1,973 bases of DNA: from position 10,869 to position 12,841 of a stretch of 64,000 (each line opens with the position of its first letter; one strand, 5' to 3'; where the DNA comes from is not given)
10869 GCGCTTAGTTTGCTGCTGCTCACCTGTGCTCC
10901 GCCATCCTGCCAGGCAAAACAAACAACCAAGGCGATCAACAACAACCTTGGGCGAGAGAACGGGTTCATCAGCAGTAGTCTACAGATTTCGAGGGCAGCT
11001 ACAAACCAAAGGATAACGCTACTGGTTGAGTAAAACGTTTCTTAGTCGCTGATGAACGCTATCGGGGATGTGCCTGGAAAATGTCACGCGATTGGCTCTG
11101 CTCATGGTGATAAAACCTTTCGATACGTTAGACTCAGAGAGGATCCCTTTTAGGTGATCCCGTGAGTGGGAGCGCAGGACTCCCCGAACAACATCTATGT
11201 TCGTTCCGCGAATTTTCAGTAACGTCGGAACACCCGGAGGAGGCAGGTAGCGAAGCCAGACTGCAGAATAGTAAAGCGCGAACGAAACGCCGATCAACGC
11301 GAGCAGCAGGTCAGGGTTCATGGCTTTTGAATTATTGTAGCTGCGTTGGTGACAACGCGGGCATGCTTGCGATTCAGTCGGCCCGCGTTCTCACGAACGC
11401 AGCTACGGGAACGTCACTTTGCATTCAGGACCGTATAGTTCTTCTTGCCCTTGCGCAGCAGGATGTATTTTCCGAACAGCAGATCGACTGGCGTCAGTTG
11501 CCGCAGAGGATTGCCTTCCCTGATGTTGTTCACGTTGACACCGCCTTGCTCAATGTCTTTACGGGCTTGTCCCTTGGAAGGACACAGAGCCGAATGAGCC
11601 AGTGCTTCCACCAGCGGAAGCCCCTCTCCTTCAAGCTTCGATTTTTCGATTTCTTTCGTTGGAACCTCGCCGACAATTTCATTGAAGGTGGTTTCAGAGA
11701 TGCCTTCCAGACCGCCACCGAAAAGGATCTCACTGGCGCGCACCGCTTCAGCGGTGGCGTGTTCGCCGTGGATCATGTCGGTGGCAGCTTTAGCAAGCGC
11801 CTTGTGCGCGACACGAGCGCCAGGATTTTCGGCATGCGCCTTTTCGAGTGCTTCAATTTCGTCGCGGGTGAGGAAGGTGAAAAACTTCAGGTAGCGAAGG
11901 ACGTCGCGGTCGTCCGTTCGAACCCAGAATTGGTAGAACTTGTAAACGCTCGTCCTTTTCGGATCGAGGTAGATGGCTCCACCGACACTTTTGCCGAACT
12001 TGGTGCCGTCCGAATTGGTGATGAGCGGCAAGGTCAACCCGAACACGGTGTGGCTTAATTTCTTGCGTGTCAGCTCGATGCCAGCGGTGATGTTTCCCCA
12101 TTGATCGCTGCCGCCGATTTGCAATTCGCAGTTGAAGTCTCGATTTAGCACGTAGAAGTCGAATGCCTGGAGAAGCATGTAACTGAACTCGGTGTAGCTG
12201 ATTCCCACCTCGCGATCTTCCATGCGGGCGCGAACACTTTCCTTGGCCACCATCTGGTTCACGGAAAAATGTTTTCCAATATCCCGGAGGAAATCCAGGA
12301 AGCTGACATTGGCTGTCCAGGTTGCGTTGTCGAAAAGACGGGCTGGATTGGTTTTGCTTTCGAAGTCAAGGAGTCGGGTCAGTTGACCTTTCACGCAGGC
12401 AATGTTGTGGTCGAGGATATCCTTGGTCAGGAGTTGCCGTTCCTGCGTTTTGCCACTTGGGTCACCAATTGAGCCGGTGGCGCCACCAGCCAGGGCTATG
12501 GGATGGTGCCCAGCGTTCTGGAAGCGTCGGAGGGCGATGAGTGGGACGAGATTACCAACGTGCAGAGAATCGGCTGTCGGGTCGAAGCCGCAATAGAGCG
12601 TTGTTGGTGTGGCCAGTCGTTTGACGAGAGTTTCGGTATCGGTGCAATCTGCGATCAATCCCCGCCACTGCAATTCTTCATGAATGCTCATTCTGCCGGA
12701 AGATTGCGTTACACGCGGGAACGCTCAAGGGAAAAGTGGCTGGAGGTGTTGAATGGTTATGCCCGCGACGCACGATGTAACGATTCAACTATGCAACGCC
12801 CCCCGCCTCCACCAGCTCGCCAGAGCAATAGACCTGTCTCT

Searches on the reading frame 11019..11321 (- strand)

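Call 3: search_protein_families(library=pfam, proteins=[window:11019-11321:-], max_evalue=0.01)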
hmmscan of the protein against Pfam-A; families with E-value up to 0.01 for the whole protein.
window:11019-11321:- (100 aa): 1 family
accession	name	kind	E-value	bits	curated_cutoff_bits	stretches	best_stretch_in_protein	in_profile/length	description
PF12321.13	DUF3634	-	0.00018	22.3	25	1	35-96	27-90/105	Protein of unknown function (DUF3634)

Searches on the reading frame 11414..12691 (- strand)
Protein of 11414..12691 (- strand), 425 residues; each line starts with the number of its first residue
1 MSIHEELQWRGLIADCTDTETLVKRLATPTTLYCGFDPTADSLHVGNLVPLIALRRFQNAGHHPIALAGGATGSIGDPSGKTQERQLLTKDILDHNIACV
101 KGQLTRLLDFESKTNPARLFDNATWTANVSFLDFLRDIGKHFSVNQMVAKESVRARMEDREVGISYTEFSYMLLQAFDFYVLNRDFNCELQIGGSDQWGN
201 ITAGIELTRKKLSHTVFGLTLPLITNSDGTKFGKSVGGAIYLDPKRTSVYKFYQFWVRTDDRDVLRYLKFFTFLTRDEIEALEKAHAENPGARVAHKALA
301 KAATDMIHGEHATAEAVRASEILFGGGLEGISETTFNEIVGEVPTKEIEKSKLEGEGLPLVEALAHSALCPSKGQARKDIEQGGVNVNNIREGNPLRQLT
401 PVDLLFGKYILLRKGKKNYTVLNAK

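Call 3: search_protein_families(library=pfam, proteins=[window:11414-12691:-], max_evalue=0.01)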
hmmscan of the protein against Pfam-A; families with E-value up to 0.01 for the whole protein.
window:11414-12691:- (425 aa): 3 families
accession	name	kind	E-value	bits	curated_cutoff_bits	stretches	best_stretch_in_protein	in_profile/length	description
PF00579.31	tRNA-synt_1b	-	1.8e-82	277.4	21.1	1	28-324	4-291/292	tRNA synthetases class I (W and Y)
PF22421.1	SYY_C-terminal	-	1.1e-17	64.1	27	1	346-421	7-82/83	Tyrosine--tRNA ligase SYY-like C-terminal domain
PF01479.30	S4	-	4.5e-05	23.5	22.8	1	359-391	2-34/48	S4 domain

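Call 67: find_homologous_proteins(query=window:11414-12691:-, max_evalue=1e-50)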
Query window:11414-12691:- (425 aa): 8000 proteins with E <= 1e-50 among 8000 candidates; the best 120 are listed.
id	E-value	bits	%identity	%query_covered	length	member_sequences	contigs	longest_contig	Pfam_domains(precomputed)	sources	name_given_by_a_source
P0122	7.3e-286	966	100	100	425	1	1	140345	PF22421.2,PF00579.32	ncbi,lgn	-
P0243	1.3e-252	856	89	100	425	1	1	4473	PF22421.2,PF00579.32,PF01479.31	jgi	jgi:tyrosyl-tRNA synthetase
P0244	7.2e-247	837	86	100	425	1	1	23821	PF22421.2,PF00579.32,PF01479.31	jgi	jgi:tyrosyl-tRNA synthetase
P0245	4.6e-246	834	85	100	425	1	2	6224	PF22421.2,PF00579.32,PF01479.31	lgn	-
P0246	2.2e-245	832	86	100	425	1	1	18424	PF22421.2,PF00579.32,PF01479.31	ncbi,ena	-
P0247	3.7e-243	825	85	100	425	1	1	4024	PF22421.2,PF00579.32,PF01479.31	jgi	jgi:tyrosyl-tRNA synthetase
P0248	1.4e-242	823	85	100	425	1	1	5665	PF22421.2,PF00579.32,PF01479.31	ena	-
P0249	3.5e-242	822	84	100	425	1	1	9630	PF22421.2,PF00579.32,PF01479.31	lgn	-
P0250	1.7e-241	819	84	100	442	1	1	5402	PF22421.2,PF00579.32,PF01479.31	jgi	jgi:tyrosyl-tRNA synthetase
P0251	1.4e-239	813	84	100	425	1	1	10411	PF22421.2,PF00579.32,PF01479.31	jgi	jgi:tyrosyl-tRNA synthetase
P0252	4.7e-239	811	85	100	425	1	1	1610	PF22421.2,PF00579.32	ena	-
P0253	6.4e-239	811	85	100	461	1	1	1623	PF22421.2,PF00579.32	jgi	-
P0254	6.8e-239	811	84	100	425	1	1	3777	PF22421.2,PF00579.32,PF01479.31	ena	-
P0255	2.2e-238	809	84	100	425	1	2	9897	PF22421.2,PF00579.32,PF01479.31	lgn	-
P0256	5.1e-238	808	83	100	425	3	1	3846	PF22421.2,PF00579.32,PF01479.31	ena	-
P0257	8.1e-236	801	82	100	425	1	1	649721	PF22421.2,PF00579.32,PF01479.31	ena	-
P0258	9.2e-236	801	83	100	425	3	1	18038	PF22421.2,PF00579.32,PF01479.31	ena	-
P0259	1.1e-235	800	83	100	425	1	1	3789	PF22421.2,PF00579.32,PF01479.31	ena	-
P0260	1.8e-235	800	83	100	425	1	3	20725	PF22421.2,PF00579.32,PF01479.31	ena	-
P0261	1.8e-235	800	83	100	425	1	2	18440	PF22421.2,PF00579.32,PF01479.31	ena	-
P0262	4.1e-235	798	82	100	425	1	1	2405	PF22421.2,PF00579.32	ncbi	-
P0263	8.7e-235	797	83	100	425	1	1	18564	PF22421.2,PF00579.32,PF01479.31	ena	-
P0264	8.9e-235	797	83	100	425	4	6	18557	PF22421.2,PF00579.32,PF01479.31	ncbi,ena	-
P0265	1.1e-234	797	82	100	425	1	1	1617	PF22421.2,PF00579.32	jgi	-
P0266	1.1e-234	797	82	100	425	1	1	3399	PF22421.2,PF00579.32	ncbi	ncbi:MAG: tyrosine--tRNA ligase [Verrucomicrobiota bacterium]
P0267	1.5e-234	797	82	100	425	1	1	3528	PF22421.2,PF00579.32,PF01479.31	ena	-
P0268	1.5e-234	797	82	100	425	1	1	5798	PF22421.2,PF00579.32,PF01479.31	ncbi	ncbi:MAG: tyrosine--tRNA ligase [Verrucomicrobiota bacterium]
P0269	6.7e-234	794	82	100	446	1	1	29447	PF22421.2,PF00579.32,PF01479.31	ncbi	-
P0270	1.4e-233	793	82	100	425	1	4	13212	PF22421.2,PF00579.32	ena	-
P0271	1.6e-233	793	82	100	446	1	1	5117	PF22421.2,PF00579.32,PF01479.31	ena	-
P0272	2.0e-233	793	81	100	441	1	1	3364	PF22421.2,PF00579.32,PF01479.31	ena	-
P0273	2.1e-233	793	80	100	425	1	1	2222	PF22421.2,PF00579.32,PF01479.31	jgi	jgi:tyrosyl-tRNA synthetase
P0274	2.6e-233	792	81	100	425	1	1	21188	PF22421.2,PF00579.32,PF01479.31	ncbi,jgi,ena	jgi:tyrosyl-tRNA synthetase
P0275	2.8e-233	792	81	100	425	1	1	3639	PF22421.2,PF00579.32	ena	-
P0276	3.8e-233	792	81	100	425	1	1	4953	PF22421.2,PF00579.32,PF01479.31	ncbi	-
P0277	4.6e-233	792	82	100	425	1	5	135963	PF22421.2,PF00579.32,PF01479.31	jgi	jgi:tyrosyl-tRNA synthetase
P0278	6.7e-233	791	81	100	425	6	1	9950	PF22421.2,PF00579.32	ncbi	ncbi:MAG: tyrosine--tRNA ligase [Verrucomicrobiota bacterium]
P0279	7.3e-233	791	81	100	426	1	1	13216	PF22421.2,PF00579.32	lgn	-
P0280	8.3e-233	791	81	100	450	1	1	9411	PF22421.2,PF00579.32,PF01479.31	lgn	-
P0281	9.8e-233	791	81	100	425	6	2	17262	PF22421.2,PF00579.32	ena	-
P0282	1.3e-232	790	81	100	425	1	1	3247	PF22421.2,PF00579.32,PF01479.31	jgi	jgi:tyrosyl-tRNA synthetase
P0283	2.2e-232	789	81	100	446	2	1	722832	PF22421.2,PF00579.32,PF01479.31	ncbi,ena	-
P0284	2.5e-232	789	81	100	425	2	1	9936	PF22421.2,PF00579.32,PF01479.31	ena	-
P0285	2.5e-232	789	81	100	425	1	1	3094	PF22421.2,PF00579.32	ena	-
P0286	3.0e-232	789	81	100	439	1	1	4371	PF22421.2,PF00579.32,PF01479.31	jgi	jgi:tyrosyl-tRNA synthetase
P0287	3.2e-232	789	81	100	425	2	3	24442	PF22421.2,PF00579.32,PF01479.31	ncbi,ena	-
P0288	4.3e-232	788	81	100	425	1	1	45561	PF22421.2,PF00579.32,PF01479.31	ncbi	ncbi:MAG: tyrosine--tRNA ligase [Verrucomicrobiota bacterium]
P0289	4.5e-232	788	81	100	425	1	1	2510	PF22421.2,PF00579.32,PF01479.31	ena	-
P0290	4.8e-232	788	81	100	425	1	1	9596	PF22421.2,PF00579.32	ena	-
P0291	4.8e-232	788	81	100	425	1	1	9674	PF22421.2,PF00579.32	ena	-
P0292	5.5e-232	788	83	100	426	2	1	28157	PF22421.2,PF00579.32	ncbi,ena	-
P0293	5.9e-232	788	81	100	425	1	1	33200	PF22421.2,PF00579.32,PF01479.31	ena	-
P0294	6.0e-232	788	81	100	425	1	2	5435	PF22421.2,PF00579.32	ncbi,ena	-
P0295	6.4e-232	788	82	100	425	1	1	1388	PF22421.2,PF00579.32,PF01479.31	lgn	-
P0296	6.7e-232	788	81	100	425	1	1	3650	PF22421.2,PF00579.32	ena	-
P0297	8.5e-232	787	81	100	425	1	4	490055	PF22421.2,PF00579.32,PF01479.31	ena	-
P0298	8.6e-232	787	81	100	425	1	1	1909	PF22421.2,PF00579.32,PF01479.31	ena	-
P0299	9.5e-232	787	81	100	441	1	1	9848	PF22421.2,PF00579.32,PF01479.31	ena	-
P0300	9.9e-232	787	81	100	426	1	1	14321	PF22421.2,PF00579.32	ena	-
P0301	1.0e-231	787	81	100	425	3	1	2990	PF22421.2,PF00579.32,PF01479.31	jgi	jgi:tyrosyl-tRNA synthetase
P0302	1.2e-231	787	81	100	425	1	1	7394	PF22421.2,PF00579.32,PF01479.31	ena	-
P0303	1.2e-231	787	81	100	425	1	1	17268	PF22421.2,PF00579.32,PF01479.31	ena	-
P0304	1.2e-231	787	81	100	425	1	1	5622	PF22421.2,PF00579.32,PF01479.31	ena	-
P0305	1.2e-231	787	81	100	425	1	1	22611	PF22421.2,PF00579.32,PF01479.31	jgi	-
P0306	1.4e-231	787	81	100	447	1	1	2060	PF22421.2,PF00579.32,PF01479.31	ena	-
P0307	1.5e-231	787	81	100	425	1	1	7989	PF22421.2,PF00579.32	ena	-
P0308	1.6e-231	787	80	100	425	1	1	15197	PF22421.2,PF00579.32,PF01479.31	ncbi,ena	ncbi:MAG TPA: tyrosine--tRNA ligase [Verrucomicrobiae bacterium]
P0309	1.6e-231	787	81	100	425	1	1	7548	PF22421.2,PF00579.32,PF01479.31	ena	-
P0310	1.9e-231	786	81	100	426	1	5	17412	PF22421.2,PF00579.32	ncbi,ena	-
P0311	2.2e-231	786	81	100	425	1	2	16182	PF22421.2,PF00579.32,PF01479.31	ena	-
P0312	2.3e-231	786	80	100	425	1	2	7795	PF22421.2,PF00579.32,PF01479.31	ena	-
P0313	2.5e-231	786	81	100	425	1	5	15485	PF22421.2,PF00579.32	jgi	-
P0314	3.0e-231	786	80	100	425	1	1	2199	PF22421.2,PF00579.32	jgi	jgi:tyrosyl-tRNA synthetase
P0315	3.2e-231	786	80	100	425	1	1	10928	PF22421.2,PF00579.32,PF01479.31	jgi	jgi:tyrosyl-tRNA synthetase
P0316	3.2e-231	786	81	100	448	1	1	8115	PF22421.2,PF00579.32,PF01479.31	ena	-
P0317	3.4e-231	785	80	100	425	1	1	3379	PF22421.2,PF00579.32,PF01479.31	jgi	-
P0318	4.1e-231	785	80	100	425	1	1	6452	PF22421.2,PF00579.32,PF01479.31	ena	-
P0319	4.9e-231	785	81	100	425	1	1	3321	PF22421.2,PF00579.32,PF01479.31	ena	-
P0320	5.3e-231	785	81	100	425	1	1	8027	PF22421.2,PF00579.32,PF01479.31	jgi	jgi:tyrosyl-tRNA synthetase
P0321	6.3e-231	785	81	100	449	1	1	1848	PF22421.2,PF00579.32,PF01479.31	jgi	jgi:tyrosyl-tRNA synthetase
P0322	6.5e-231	785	81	100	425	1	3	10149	PF22421.2,PF00579.32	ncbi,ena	-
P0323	8.1e-231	784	81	100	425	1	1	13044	PF22421.2,PF00579.32,PF01479.31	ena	-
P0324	8.5e-231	784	81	100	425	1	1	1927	PF22421.2,PF00579.32,PF01479.31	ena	-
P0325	8.7e-231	784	81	100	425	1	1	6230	PF22421.2,PF00579.32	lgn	-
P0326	1.0e-230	784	80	100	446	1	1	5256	PF22421.2,PF00579.32,PF01479.31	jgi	jgi:tyrosyl-tRNA synthetase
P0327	1.1e-230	784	81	100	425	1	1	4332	PF22421.2,PF00579.32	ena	-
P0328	1.3e-230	784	80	100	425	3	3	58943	PF22421.2,PF00579.32,PF01479.31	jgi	-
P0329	1.3e-230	784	80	100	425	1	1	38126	PF22421.2,PF00579.32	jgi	jgi:tyrosyl-tRNA synthetase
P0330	1.3e-230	784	80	100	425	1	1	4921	PF22421.2,PF00579.32,PF01479.31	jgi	jgi:tyrosyl-tRNA synthetase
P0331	1.9e-230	783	80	100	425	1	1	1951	PF22421.2,PF00579.32,PF01479.31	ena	-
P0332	1.9e-230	783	80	100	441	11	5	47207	PF22421.2,PF00579.32,PF01479.31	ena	-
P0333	2.0e-230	783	80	100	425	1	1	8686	PF22421.2,PF00579.32,PF01479.31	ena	-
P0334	2.1e-230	783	80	100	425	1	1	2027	PF22421.2,PF00579.32,PF01479.31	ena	-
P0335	2.3e-230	783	80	100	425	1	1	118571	PF22421.2,PF00579.32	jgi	jgi:tyrosyl-tRNA synthetase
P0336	2.4e-230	783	81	100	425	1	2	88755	PF22421.2,PF00579.32,PF01479.31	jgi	jgi:tyrosyl-tRNA synthetase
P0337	2.4e-230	783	80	100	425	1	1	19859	PF22421.2,PF00579.32,PF01479.31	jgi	jgi:tyrosyl-tRNA synthetase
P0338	2.5e-230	783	80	100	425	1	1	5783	PF22421.2,PF00579.32,PF01479.31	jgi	-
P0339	2.5e-230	783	81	100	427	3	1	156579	PF22421.2,PF00579.32,PF01479.31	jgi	-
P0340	3.0e-230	782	81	100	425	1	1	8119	PF22421.2,PF00579.32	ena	-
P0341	3.0e-230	782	81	100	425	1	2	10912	PF22421.2,PF00579.32,PF01479.31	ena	-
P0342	3.0e-230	782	80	100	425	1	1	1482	PF22421.2,PF00579.32,PF01479.31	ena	-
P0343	3.3e-230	782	81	100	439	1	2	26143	PF22421.2,PF00579.32,PF01479.31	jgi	-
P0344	3.3e-230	782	81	100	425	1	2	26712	PF22421.2,PF00579.32,PF01479.31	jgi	jgi:tyrosyl-tRNA synthetase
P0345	3.4e-230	782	80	100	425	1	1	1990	PF22421.2,PF00579.32,PF01479.31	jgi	-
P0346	3.8e-230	782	80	100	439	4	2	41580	PF22421.2,PF00579.32,PF01479.31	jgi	jgi:tyrosyl-tRNA synthetase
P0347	3.9e-230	782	80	100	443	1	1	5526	PF22421.2,PF00579.32,PF01479.31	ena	-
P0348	4.0e-230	782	80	100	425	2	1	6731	PF22421.2,PF00579.32,PF01479.31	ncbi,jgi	ncbi:MAG: hypothetical protein RL380_581 [Verrucomicrobiota bacterium]|jgi:tyrosyl-tRNA synthetase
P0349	4.1e-230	782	81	100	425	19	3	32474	PF22421.2,PF00579.32,PF01479.31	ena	-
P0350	4.5e-230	782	80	100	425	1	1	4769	PF22421.2,PF00579.32,PF01479.31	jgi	jgi:tyrosyl-tRNA synthetase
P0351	4.6e-230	782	80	100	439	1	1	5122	PF22421.2,PF00579.32,PF01479.31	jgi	jgi:tyrosyl-tRNA synthetase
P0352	4.8e-230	782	80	100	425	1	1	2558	PF22421.2,PF00579.32,PF01479.31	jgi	-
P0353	5.5e-230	781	79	100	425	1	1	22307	PF22421.2,PF00579.32,PF01479.31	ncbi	-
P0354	5.6e-230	781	80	100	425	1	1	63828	PF22421.2,PF00579.32,PF01479.31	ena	-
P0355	7.5e-230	781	80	100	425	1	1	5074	PF22421.2,PF00579.32,PF01479.31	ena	-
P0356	7.7e-230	781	80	100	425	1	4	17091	PF22421.2,PF00579.32,PF01479.31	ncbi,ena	ncbi:MAG: tyrosine--tRNA ligase [Verrucomicrobiota bacterium]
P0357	7.8e-230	781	81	100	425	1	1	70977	PF22421.2,PF00579.32,PF01479.31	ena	-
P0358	8.9e-230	781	80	100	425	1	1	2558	PF22421.2,PF00579.32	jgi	jgi:tyrosyl-tRNA synthetase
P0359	8.9e-230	781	80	100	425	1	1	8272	PF22421.2,PF00579.32,PF01479.31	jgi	jgi:tyrosyl-tRNA synthetase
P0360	9.8e-230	781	80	100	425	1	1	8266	PF22421.2,PF00579.32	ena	-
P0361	1.0e-229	781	80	100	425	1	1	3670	PF22421.2,PF00579.32,PF01479.31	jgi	jgi:tyrosyl-tRNA synthetase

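Call 68: find_encoding_contigs(protein=P0244, flank=8000, max_places=2)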
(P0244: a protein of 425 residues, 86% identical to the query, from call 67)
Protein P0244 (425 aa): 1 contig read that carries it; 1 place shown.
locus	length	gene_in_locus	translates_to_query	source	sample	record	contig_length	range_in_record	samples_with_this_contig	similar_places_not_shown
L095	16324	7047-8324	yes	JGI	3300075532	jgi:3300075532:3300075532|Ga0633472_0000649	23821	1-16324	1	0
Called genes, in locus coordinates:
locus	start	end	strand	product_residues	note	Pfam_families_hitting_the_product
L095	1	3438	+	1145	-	?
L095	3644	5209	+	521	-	PF00133:tRNA-synt_1, PF01406:tRNA-synt_1e (weak), PF09334:tRNA-synt_1g, PF00133:tRNA-synt_1, PF19303:Anticodon_3, PF08264:Anticodon_1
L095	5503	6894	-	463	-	PF00083:Sugar_tr, PF07690:MFS_1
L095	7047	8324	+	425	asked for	PF00579:tRNA-synt_1b, PF22421:SYY_C-terminal, PF01479:S4 (weak)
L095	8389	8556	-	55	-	-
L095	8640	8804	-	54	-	-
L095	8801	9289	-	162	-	PF00072:Response_reg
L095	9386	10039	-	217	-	PF00072:Response_reg, PF00196:GerE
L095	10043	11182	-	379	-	PF00989:PAS (weak), PF08448:PAS_4 (weak), PF24820:Diguanyl_cycl_sensor (weak), PF13426:PAS_9, PF07730:HisKA_3, PF13581:HATPase_c_2 (weak), PF02518:HATPase_c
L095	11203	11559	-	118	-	PF07689:KaiB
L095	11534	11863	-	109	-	PF07689:KaiB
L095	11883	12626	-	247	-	PF06745:ATPase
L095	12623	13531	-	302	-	PF00154:RecA_N (faint), PF13481:AAA_25 (weak), PF03796:DnaB_C (faint), PF06745:ATPase, PF23442:DUF7125 (faint), PF06745:ATPase (weak)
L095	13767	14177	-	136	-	-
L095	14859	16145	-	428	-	PF00202:Aminotran_3, PF00155:Aminotran_1_2 (weak)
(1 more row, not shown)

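Call 69: find_encoding_contigs(protein=P0246, flank=8000, max_places=2)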
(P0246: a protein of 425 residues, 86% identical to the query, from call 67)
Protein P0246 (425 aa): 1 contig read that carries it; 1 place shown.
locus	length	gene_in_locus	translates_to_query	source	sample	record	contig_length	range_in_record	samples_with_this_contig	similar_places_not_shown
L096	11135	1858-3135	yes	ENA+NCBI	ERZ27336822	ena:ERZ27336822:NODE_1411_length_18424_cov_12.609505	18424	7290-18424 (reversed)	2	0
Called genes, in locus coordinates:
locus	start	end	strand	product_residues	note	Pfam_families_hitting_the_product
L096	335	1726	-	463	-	PF00083:Sugar_tr, PF07690:MFS_1, PF00083:Sugar_tr (weak), PF07690:MFS_1 (weak)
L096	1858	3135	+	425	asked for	PF00579:tRNA-synt_1b, PF22421:SYY_C-terminal, PF01479:S4 (weak)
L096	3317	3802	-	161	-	PF00072:Response_reg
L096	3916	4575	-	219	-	PF00072:Response_reg, PF00196:GerE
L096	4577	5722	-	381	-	PF00989:PAS, PF24820:Diguanyl_cycl_sensor (weak), PF13426:PAS_9, PF07730:HisKA_3, PF02518:HATPase_c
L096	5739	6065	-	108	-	PF07689:KaiB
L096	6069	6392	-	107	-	PF07689:KaiB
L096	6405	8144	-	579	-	PF00154:RecA_N (faint), PF13481:AAA_25, PF06745:ATPase, PF23442:DUF7125 (faint), PF13401:AAA_22 (faint), PF13481:AAA_25 (weak), PF03796:DnaB_C (weak), PF06745:ATPase, +1 more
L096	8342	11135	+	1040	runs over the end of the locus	PF07635:PSCyt1, PF07583:PSCyt2, PF07587:PSD1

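Call 70: find_encoding_contigs(protein=P0257, flank=8000, max_places=2)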
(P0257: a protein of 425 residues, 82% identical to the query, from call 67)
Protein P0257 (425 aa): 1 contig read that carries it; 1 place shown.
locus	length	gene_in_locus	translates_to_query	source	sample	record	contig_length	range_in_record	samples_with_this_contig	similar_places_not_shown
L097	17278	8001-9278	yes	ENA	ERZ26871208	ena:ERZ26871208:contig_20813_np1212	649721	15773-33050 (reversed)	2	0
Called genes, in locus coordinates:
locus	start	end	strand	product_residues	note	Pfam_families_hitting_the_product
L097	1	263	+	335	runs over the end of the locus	PF09335:VTT_dom, PF00581:Rhodanese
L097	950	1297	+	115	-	-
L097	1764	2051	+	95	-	PF02416:TatA_B_E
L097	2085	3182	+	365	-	PF00902:TatC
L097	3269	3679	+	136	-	-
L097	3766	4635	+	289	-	PF00288:GHMP_kinases_N, PF08544:GHMP_kinases_C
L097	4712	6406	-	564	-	PF03023:MurJ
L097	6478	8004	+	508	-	-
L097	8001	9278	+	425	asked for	PF00579:tRNA-synt_1b, PF01479:S4 (faint), PF22421:SYY_C-terminal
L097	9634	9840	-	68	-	-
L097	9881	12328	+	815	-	PF01833:TIG, PF17803:Cadherin_4 (weak), PF17892:Cadherin_5, PF17963:Big_9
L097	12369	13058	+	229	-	-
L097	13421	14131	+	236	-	PF06514:PsbU (weak), PF12826:HHH_2 (faint), PF14520:HHH_5 (faint), PF04919:DUF655 (faint), PF12836:HHH_3, PF12836:HHH_3, PF00633:HHH (weak), PF03934:T2SSK (weak), +2 more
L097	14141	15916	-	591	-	PF05524:PEP-utilisers_N, PF00391:PEP-utilizers, PF02896:PEP-utilizers_C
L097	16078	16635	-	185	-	PF08207:EFP_N, PF01132:EFP, PF09285:Elong-fact-P_C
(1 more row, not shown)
